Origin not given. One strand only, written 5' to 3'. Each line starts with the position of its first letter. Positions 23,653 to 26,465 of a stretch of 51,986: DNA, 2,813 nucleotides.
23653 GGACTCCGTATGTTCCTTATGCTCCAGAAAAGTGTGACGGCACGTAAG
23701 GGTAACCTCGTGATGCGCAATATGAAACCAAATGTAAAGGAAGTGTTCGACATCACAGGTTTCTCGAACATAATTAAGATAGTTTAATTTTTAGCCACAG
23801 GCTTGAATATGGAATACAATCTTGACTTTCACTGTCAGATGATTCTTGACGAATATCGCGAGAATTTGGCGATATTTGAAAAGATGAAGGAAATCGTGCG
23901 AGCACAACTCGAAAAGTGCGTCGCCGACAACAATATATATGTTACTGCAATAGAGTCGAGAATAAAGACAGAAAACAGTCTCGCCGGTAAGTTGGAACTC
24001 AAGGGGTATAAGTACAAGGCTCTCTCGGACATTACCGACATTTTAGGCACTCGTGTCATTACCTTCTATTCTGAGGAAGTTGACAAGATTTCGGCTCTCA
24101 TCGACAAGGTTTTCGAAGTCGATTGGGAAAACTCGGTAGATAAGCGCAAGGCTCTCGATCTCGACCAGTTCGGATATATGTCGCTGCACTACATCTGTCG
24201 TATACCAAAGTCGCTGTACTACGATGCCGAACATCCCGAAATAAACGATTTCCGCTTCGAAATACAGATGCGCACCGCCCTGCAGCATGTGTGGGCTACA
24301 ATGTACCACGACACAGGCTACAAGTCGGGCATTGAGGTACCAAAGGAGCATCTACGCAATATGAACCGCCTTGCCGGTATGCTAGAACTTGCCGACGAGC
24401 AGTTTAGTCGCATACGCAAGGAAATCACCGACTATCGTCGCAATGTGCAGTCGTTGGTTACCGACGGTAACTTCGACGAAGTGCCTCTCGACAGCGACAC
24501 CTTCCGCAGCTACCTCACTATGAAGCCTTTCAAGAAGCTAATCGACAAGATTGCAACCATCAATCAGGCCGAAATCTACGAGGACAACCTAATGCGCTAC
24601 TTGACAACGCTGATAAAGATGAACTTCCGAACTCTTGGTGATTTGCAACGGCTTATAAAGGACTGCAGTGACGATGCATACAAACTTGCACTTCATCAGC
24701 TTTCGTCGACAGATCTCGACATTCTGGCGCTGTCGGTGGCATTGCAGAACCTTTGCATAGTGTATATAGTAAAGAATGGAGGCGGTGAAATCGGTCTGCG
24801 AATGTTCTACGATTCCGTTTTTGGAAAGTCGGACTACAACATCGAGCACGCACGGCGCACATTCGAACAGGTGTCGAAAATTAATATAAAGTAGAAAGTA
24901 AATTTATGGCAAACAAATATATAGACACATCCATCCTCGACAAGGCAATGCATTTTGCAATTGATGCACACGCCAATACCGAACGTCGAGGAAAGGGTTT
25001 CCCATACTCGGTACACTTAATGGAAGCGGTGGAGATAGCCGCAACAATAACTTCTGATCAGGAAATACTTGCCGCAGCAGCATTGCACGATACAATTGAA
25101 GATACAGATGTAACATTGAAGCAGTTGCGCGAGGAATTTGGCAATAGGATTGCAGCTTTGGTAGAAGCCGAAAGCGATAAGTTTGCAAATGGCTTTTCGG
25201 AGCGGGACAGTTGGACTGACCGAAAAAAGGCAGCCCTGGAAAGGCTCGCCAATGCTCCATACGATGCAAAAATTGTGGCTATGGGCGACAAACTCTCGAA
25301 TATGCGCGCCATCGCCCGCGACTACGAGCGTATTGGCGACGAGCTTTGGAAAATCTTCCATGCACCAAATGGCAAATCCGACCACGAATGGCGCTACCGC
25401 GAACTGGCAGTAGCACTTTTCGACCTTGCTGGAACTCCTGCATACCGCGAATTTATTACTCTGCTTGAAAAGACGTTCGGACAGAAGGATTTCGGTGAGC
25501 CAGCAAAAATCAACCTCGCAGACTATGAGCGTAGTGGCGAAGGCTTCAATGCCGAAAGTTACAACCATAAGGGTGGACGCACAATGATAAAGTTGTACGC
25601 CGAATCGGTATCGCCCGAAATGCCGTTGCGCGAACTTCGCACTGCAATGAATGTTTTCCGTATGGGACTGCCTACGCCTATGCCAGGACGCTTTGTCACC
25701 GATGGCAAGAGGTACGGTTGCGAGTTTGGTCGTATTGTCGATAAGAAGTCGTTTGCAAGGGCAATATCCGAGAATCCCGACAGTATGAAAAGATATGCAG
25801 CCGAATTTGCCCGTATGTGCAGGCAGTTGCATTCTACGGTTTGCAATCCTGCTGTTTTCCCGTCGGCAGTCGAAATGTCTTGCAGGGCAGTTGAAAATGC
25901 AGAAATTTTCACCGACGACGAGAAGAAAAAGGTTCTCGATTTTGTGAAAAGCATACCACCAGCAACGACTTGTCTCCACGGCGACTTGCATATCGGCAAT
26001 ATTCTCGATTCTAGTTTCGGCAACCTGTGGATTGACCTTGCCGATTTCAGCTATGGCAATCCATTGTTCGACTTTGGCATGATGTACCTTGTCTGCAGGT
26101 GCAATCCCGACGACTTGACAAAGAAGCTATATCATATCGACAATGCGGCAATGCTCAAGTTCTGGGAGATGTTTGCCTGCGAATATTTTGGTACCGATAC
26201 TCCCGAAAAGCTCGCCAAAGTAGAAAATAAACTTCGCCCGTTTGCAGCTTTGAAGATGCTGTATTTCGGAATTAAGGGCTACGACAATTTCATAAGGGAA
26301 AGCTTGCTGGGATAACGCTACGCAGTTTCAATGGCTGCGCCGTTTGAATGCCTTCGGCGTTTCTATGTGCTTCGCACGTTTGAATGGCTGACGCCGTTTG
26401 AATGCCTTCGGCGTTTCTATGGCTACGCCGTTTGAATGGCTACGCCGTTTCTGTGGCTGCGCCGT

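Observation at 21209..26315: Partner-switching module wired to an alarmone synthetase/hydrolase pair instead of a sigma factor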

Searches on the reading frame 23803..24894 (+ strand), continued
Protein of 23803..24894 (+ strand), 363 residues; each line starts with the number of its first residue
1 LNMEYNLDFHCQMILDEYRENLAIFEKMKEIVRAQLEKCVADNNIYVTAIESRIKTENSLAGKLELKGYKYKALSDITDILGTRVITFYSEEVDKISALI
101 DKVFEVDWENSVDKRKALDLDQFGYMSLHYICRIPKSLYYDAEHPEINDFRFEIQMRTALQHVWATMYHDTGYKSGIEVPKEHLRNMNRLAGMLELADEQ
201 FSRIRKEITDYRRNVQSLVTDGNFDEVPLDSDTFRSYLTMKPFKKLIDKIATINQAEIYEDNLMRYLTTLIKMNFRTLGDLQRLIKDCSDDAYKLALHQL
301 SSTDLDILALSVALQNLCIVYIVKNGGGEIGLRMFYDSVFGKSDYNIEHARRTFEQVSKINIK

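Call 88: search_protein_families(library=pfam, proteins=[L181:4349-6745:+, L181:6742-7269:+, L181:7298-9190:+, L181:9198-9671:+, L181:9675-9977:+, L181:9974-11023:+, L181:11044-11817:+, L181:11877-12395:+, L181:13027-13785:-, L181:13782-14735:-], max_evalue=0.001)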
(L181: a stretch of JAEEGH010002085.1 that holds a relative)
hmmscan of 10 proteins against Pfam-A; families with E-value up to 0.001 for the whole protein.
L181:4349-6745:+ (798 aa): 3 families
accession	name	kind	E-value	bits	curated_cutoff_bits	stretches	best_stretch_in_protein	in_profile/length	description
PF01131.25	Topoisom_bac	-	4.2e-121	405.2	35.1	2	127-485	2-361/411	DNA topoisomerase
PF13368.11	Toprim_C_rpt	-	7.7e-46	154.3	22.3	3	659-706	4-51/57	Topoisomerase C-terminal repeat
PF01751.28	Toprim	-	8.3e-20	71.2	23.1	1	5-112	2-96/96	Toprim domain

L181:6742-7269:+ (175 aa): 4 families
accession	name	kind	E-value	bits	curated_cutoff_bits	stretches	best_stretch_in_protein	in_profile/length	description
PF01202.28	SKI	-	2.6e-42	145.1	22.1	1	10-152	1-141/159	Shikimate kinase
PF13238.12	AAA_18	-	1.5e-08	35.6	29.4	1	4-112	1-109/128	AAA domain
PF13189.12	Cytidylate_kin2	-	3.1e-05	24.7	28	1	8-68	6-63/176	Cytidylate kinase-like family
PF00004.35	AAA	-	0.0003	21.7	21.2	1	4-34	1-31/131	ATPase family associated with various cellular activities (AAA)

L181:7298-9190:+ (630 aa): 3 families
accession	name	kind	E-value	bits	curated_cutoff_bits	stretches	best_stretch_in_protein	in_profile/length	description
PF02784.22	Orn_Arg_deC_N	-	1.4e-45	156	23.4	1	79-342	8-247/247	Pyridoxal-dependent decarboxylase, pyridoxal binding domain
PF17810.6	Arg_decarb_HB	-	1.6e-25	89.6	23.3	1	367-446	1-80/84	Arginine decarboxylase helical bundle domain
PF17944.6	Arg_decarbox_C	-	1.4e-16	61.2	23.3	1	576-629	1-51/51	Arginine decarboxylase C-terminal helical extension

L181:9198-9671:+ (157 aa): 2 families
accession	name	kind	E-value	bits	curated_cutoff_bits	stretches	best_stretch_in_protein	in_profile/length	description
PF13581.12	HATPase_c_2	-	2.7e-27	95.7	27.4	1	26-151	2-127/127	Histidine kinase-like ATPase domain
PF02518.31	HATPase_c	-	3.8e-06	27.7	26.4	1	55-142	5-97/111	Histidine kinase-, DNA gyrase B-, and HSP90-like ATPase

L181:9675-9977:+ (100 aa): 2 families
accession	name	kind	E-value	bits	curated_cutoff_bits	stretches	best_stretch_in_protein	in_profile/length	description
PF01740.26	STAS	-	2e-17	63.3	22.6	1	6-98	5-98/106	STAS domain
PF13466.11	STAS_2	-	8.6e-11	42.3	29.2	1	17-93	4-79/80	STAS domain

L181:9974-11023:+ (349 aa): 1 family
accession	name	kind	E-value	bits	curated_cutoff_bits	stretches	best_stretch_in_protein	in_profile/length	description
PF04607.23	RelA_SpoT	-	4.8e-21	75.6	27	1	49-161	1-110/113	Region found in RelA / SpoT proteins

L181:11044-11817:+ (257 aa): 1 family
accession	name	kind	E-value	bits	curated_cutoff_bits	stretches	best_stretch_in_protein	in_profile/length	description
PF00696.33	AA_kinase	-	4.3e-35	122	24.9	1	4-243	1-233/234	Amino acid kinase family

L181:11877-12395:+ (172 aa): 4 families
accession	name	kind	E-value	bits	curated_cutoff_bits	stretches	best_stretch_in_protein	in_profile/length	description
PF08281.18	Sigma70_r4_2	-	1.4e-16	60.3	25.7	1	109-159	3-53/54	Sigma-70, region 4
PF04542.20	Sigma70_r2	-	7e-15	55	24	1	14-73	6-67/71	Sigma-70 region 2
PF04545.22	Sigma70_r4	-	1.2e-10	41.1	24.1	1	114-162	2-50/50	Sigma-70, region 4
PF07638.17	Sigma70_ECF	-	0.00026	21.4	21.1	1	57-163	77-182/185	ECF sigma factor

L181:13027-13785:- (252 aa): 1 family
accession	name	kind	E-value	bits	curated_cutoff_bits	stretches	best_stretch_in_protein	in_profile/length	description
PF02517.21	Rce1-like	-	1.5e-23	83.4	22.4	1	115-200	6-92/93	Type II CAAX prenyl endopeptidase Rce1-like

L181:13782-14735:- (317 aa): 3 families
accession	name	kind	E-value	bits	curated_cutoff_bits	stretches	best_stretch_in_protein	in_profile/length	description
PF06574.18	FAD_syn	-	1.1e-44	152.5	27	1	15-171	3-157/158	FAD synthetase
PF01687.23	Flavokinase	-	3.1e-42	144.1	19.6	1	190-313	2-124/124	Riboflavin kinase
PF01467.32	CTP_transf_like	-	0.00096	19.8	21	0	23-175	2-132/133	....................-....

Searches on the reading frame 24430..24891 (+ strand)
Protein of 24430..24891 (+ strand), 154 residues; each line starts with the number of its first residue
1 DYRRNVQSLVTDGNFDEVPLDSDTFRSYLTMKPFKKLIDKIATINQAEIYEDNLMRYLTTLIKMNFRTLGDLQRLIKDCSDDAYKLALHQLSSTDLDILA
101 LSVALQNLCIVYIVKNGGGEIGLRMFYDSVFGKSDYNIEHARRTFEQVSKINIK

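Call 68: predict_structure(alignment_id=A4)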
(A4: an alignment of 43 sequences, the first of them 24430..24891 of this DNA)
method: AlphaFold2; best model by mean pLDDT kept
length: 154 residues; sequences in the alignment: 43
mean_pLDDT: 92.4   pTM: 0.87
mean pLDDT of the five models: 92.4, 91.7, 91.2, 90.4, 89.4
residues with pLDDT >= 90: 127; 70-90: 15; 50-70: 12; < 50: 0
segments of 3 or more residues with pLDDT < 50: none
pLDDT, mean of each block of 10 residues (from residue 1): 65 84 94 96 95 97 97 98 95 90 98 96 97 96 94 75
secondary structure, 60 per line:
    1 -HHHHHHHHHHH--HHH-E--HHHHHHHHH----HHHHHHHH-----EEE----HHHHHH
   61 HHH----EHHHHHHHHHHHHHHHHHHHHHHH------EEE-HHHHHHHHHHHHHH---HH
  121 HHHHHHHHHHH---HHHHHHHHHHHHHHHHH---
elements in order: H2-12 H22-30 H35-42 E48-50 H55-63 H69-91 E98-100 H102-115 H119-131 H135-151

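Call 71: fold_search(model_id=the predicted structure, library=pdb)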
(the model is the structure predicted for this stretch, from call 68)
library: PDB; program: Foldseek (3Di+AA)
matches with E <= 10: 53; with E <= 0.001: 0
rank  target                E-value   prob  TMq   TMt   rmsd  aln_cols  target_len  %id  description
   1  1o9k_A                1.7e+00  0.06  0.23  0.19  14.4       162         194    9  Crystal structure of the retinoblastoma tumour suppressor protein bound to E2F peptide (released 2003-03-06)
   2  9pfo_M                2.0e+00  0.07  0.23  0.25  16.4       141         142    9  Structure of POU2F3 POU domains bound to coactivator OCA-T2 and DNA (2.1 angstrom resolution) (released 2025-10-01)
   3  8puu_B                2.3e+00  0.07  0.21  0.16  10.7       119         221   12  Giardia intestinalis deoxyadenosine kinase forms a functional tetramer (released 2024-10-30)
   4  8puu_A                2.5e+00  0.07  0.23  0.18  10.5       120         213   11  Giardia intestinalis deoxyadenosine kinase forms a functional tetramer (released 2024-10-30)
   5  4m9u                  2.7e+00  0.02  0.14  0.07  12.1       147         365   10  The crystal structure of phosphoribosylaminoimidazole carboxylase ATPase subunit of Francisella tularensis subsp. tulare (released 2013-08-28)
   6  9dx3_B                3.6e+00  0.06  0.24  0.14  13.4       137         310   12  EcRuvB 9-mer pre-assembly complex (released 2026-01-21)
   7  8efv_B                3.6e+00  0.04  0.22  0.13  12.8       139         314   11  Structure of single homo-hexameric Holliday junction ATP-dependent DNA helicase RuvB motor (released 2023-05-10)
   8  9a6l_B                3.8e+00  0.01  0.14  0.07  16.1       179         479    9  Integrative model of LUTA-LUTB by crosslinking MS and deep learning (released 2024-09-18)
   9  2nox_F                4.3e+00  0.04  0.15  0.09  12.2        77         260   14  Crystal structure of tryptophan 2,3-dioxygenase from Ralstonia metallidurans (released 2006-12-19)
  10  2hhw_A                4.8e+00  0.04  0.21  0.07  14.7       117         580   11  ddTTP:O6-methyl-guanine pair in the polymerase active site, in the closed conformation (released 2006-12-12)
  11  8efy_C                4.8e+00  0.02  0.19  0.12  14.8       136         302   15  Structure of double homo-hexameric AAA+ ATPase RuvB motors (released 2023-05-10)
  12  8efv_C                5.1e+00  0.03  0.23  0.14  12.8       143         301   11  Structure of single homo-hexameric Holliday junction ATP-dependent DNA helicase RuvB motor (released 2023-05-10)
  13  3px6_D                5.7e+00  0.08  0.21  0.07   3.9        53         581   19  Crystal Structure of Bacillus DNA Polymerase I Large Fragment Bound to DNA and ddCTP-dA Mismatch (tautomer) in Closed  (released 2011-10-19)
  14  6fhs_E                5.7e+00  0.03  0.21  0.10   7.7       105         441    8  CryoEM Structure of INO80core (released 2018-04-25)
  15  8efy_B                5.7e+00  0.02  0.19  0.11  14.7       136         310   15  Structure of double homo-hexameric AAA+ ATPase RuvB motors (released 2023-05-10)
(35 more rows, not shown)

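Call 95: fold_search(model_id=the predicted structure, library=viral)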
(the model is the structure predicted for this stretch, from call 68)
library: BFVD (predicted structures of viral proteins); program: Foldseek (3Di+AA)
matches with E <= 10: 55; with E <= 0.001: 0
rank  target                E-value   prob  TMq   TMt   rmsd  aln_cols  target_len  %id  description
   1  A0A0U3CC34            2.5e+00  0.09  0.30  0.10  11.6       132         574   17  Uncharacterized AAA domain-containing protein ycf46 [Pseudomonas phage SM1]
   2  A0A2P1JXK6            2.7e+00  0.02  0.16  0.15  15.4       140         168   10  Uncharacterized protein [Rhodococcus phage Finch]
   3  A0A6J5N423            3.1e+00  0.02  0.19  0.15  20.9       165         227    8  Uncharacterized protein [uncultured Caudovirales phage]
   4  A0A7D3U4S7            3.3e+00  0.04  0.20  0.07  14.0       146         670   12  (no name in the UniProt tables at hand)
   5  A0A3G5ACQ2            3.3e+00  0.01  0.14  0.13  14.9       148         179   11  valine--tRNA ligase [Hyperionvirus sp.]
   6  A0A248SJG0            3.5e+00  0.03  0.18  0.08  25.6       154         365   16  (no name in the UniProt tables at hand)
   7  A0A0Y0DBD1            3.7e+00  0.06  0.20  0.19   8.5        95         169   15  Uncharacterized protein [Bacillus phage Eldridge]
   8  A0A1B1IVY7            3.7e+00  0.03  0.20  0.13  13.3       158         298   11  DNA-directed RNA polymerase [uncultured phage_Deep1-GF2-KM23-C739]
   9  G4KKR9                4.0e+00  0.07  0.22  0.15   8.0        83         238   17  (no name in the UniProt tables at hand)
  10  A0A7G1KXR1            4.0e+00  0.06  0.22  0.16  10.7        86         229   15  (no name in the UniProt tables at hand)
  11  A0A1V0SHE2            4.4e+00  0.05  0.23  0.09   7.8        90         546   19  AAA family ATPase [Hokovirus HKV1]
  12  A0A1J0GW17            4.4e+00  0.02  0.20  0.20  14.3       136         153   13  Uncharacterized protein [Streptomyces phage BRock]
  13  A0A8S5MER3            4.7e+00  0.07  0.23  0.04   6.6        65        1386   11  DNA POLYMERASE [Siphoviridae sp. ctYh54]
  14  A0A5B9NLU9            4.7e+00  0.02  0.17  0.20  19.9       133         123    9  Putative helicase [Bacillus phage vB_BspS_SplendidRed]
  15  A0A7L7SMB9            4.7e+00  0.01  0.14  0.10  21.6       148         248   14  (no name in the UniProt tables at hand)
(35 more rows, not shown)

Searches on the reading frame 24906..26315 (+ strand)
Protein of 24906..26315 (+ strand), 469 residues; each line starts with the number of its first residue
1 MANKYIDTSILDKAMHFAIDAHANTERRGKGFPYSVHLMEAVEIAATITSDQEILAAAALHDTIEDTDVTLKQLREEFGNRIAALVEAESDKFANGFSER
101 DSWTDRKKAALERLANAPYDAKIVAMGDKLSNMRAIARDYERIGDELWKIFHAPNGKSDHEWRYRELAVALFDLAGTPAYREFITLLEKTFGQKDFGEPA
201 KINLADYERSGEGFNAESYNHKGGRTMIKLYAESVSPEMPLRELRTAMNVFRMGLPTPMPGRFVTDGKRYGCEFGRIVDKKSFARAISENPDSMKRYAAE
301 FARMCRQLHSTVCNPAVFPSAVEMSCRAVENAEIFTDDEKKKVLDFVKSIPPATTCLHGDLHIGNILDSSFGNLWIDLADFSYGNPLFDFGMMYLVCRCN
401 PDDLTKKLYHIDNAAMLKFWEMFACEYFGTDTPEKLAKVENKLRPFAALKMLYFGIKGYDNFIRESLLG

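Call 4: search_protein_families(library=pfam, proteins=[window:24906-26315:+], max_evalue=0.01)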
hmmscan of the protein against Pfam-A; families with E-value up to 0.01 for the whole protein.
window:24906-26315:+ (469 aa): 5 families
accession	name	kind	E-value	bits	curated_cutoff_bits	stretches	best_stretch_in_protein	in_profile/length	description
PF13328.12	HD_4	-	2.2e-17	63.6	27.2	1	14-147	1-142/156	HD domain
PF01636.29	APH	-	5e-09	36.7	23.2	1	247-397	43-214/239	Phosphotransferase enzyme family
PF01966.28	HD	-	0.0042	17.8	22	1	36-133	3-116/116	HD domain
PF01895.24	PhoU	-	0.0094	16.7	23.5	0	90-150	23-85/89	PhoU domain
PF03469.19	XH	-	0.0099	16.3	22.2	0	61-88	57-84/131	XH domain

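Call 5: search_protein_families(library=ncbifam, proteins=[window:24906-26315:+], max_evalue=0.01)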
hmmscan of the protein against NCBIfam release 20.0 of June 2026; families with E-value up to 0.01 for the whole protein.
window:24906-26315:+ (469 aa): 5 families
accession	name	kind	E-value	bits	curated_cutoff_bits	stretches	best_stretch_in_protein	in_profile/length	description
TIGR02172.1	Fb_sc_TIGR02172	paralog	1.2e-70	237.9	228.2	1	202-427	1-226/226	TIGR02172 family protein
TIGR00691.1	spoT_relA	subfamily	3.6e-16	58.6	499.2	1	14-136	1-122/687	RelA/SpoT family protein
NF008303.0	PRK11092.1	equivalog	2.3e-13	49.3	947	1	10-92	22-103/702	bifunctional GTP diphosphokinase/guanosine-3',5'-bis pyrophosphate 3'-pyrophosphohydrolase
NF008738.0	PRK11768.1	equivalog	0.00039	19.9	194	1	340-393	183-235/327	serine/threonine protein kinase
NF012171.0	APH_6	equivalog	0.0031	16.8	325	1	336-395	138-197/270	APH(6)-I family aminoglycoside O-phosphotransferase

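Call 6: search_protein_families(library=padloc, proteins=[window:24906-26315:+], max_evalue=0.01)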
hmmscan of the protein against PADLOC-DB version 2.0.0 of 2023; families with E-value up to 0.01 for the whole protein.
window:24906-26315:+ (469 aa): 0 families

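Call 83: search_solved_structures(query=window:24906-26315:+, max_evalue=0.001, show_alignments=1)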
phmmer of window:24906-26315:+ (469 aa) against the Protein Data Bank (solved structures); distinct sequences matched with E-value up to 0.001: 22.
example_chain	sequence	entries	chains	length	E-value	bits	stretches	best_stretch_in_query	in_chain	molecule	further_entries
7qoc_A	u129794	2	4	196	5.5e-21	78.6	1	11-169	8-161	Guanosine polyphosphate pyrophosphohydrolases/synthetases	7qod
7qoe_A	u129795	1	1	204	1.1e-19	74.3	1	12-175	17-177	HDc domain-containing protein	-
4yf1_A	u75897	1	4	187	4.6e-14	55.8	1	11-152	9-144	Lmo0812 protein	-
8acu_A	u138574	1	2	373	3.2e-13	53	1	9-194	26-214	GTP pyrophosphokinase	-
6yxa_A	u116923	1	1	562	8.9e-13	51.5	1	9-193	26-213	GTP pyrophosphokinase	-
5xnx_A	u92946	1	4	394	1e-12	51.3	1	6-136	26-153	Bifunctional (p)ppGpp synthase/hydrolase RelA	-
3nr1_A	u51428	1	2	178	1e-10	44.7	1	13-138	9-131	HD domain-containing protein 3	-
1vj7_A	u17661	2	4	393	1.6e-10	44.1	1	6-168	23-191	Bifunctional RELA/SPOT | Bifunctional (p)ppGpp synthase/hydrolase RelA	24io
8fr8_I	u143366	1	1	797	3e-10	43.2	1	7-136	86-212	GTP pyrophosphokinase RelA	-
6s2t_A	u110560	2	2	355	6.2e-10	42.1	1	13-150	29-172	(P)ppGpp synthetase I, SpoT/RelA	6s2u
7ohg_A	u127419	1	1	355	6.2e-10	42.1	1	13-150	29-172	Guanosine-3',5'-bis(Diphosphate) 3'-pyrophosphohydrolase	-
6s2v_A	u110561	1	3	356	6.3e-10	42.1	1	13-150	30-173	(P)ppGpp synthetase I, SpoT/RelA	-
5vxa_A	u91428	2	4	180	9.7e-10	41.5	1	12-138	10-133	Guanosine-3',5'-bis(diphosphate) 3'-pyrophosphohydrolase MESH1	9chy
3nqw_A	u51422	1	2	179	2.8e-09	40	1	15-136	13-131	CG11900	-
6yvc_A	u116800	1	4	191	3.1e-09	39.9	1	12-135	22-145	Bifunctional (P)ppGpp synthetase/guanosine-3',5'-bis(Diphosphate) 3'-pyrophosphohydrolase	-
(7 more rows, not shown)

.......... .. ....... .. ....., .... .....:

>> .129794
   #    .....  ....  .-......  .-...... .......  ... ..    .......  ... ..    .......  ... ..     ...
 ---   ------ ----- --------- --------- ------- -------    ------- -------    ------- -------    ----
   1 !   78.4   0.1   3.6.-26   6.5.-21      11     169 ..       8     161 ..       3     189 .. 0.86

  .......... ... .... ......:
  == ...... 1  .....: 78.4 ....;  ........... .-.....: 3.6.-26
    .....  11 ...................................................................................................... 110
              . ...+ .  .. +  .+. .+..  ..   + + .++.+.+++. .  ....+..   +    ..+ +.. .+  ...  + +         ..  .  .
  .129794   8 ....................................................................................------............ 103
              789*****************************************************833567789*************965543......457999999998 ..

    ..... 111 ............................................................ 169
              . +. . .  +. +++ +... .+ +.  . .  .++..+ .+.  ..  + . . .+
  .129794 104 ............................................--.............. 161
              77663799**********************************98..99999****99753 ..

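Call 86: search_protein_families(library=phrogs, proteins=[window:24906-26315:+], max_evalue=0.00001)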
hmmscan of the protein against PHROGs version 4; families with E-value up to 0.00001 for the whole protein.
window:24906-26315:+ (469 aa): 3 families
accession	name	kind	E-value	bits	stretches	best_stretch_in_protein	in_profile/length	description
phrog_990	-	other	1.3e-24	88.2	1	9-137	153-270/374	metal-dependent phosphohydrolase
phrog_32047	-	other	3.5e-08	34.1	1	11-91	24-107/301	phosphohydrolase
phrog_15275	-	unknown function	7e-06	26.9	1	12-133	31-148/223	-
